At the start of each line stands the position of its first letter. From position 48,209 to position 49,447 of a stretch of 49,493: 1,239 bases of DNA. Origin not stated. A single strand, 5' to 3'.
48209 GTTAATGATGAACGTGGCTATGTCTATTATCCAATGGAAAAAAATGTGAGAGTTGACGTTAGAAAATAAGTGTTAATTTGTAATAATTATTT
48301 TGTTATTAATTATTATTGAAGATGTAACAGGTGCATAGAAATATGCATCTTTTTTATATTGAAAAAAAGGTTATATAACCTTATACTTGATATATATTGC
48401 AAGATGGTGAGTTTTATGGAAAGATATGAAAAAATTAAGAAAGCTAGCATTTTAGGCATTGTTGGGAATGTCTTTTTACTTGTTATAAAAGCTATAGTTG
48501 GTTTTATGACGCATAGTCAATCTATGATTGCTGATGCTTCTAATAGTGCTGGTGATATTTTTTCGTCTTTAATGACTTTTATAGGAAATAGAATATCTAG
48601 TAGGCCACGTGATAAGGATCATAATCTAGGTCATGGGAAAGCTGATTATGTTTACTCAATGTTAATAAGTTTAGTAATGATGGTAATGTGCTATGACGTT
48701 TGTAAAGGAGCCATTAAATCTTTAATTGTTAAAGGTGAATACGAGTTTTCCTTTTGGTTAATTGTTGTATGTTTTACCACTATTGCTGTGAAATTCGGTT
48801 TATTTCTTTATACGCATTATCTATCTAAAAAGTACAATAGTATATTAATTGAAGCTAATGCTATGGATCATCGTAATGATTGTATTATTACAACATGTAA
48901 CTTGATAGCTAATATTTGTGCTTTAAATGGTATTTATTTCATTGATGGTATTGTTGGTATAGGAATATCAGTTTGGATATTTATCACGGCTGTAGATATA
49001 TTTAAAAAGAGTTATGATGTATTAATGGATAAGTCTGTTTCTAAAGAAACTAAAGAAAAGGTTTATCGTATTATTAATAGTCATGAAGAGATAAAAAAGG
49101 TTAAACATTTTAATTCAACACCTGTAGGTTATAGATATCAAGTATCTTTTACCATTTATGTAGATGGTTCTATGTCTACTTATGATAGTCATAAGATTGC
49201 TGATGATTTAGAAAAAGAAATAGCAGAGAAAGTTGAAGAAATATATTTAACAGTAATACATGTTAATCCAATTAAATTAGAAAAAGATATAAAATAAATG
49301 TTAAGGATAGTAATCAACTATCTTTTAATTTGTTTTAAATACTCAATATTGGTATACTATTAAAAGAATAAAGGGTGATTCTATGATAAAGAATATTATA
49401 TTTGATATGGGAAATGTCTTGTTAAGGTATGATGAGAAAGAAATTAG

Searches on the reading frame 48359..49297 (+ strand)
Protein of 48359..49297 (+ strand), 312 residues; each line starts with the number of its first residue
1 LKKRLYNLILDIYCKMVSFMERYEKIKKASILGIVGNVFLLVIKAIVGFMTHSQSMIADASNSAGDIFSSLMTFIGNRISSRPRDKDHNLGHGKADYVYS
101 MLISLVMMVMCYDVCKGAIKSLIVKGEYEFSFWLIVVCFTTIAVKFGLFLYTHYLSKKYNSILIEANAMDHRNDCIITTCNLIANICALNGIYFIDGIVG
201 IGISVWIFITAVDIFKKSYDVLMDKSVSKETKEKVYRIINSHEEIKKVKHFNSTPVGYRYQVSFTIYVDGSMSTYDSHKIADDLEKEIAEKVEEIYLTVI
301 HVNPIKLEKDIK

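Call 31: search_protein_families(library=pfam, proteins=[window:48359-49297:+])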
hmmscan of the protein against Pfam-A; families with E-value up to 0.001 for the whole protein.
window:48359-49297:+ (312 aa): 2 families
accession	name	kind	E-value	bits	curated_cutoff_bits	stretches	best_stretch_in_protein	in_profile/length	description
PF01545.26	Cation_efflux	-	1.4e-38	133.1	26.6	1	31-223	2-198/198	Cation efflux family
PF16916.11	ZT_dimer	-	1.1e-13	51.4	26.7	1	228-304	2-77/78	Dimerisation domain of Zinc Transporter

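Call 33: find_encoding_contigs(protein=window:48359-49297:+, flank=10000, max_places=3)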
Protein window:48359-49297:+ (312 aa): no gene with exactly this product is on record in the collection.
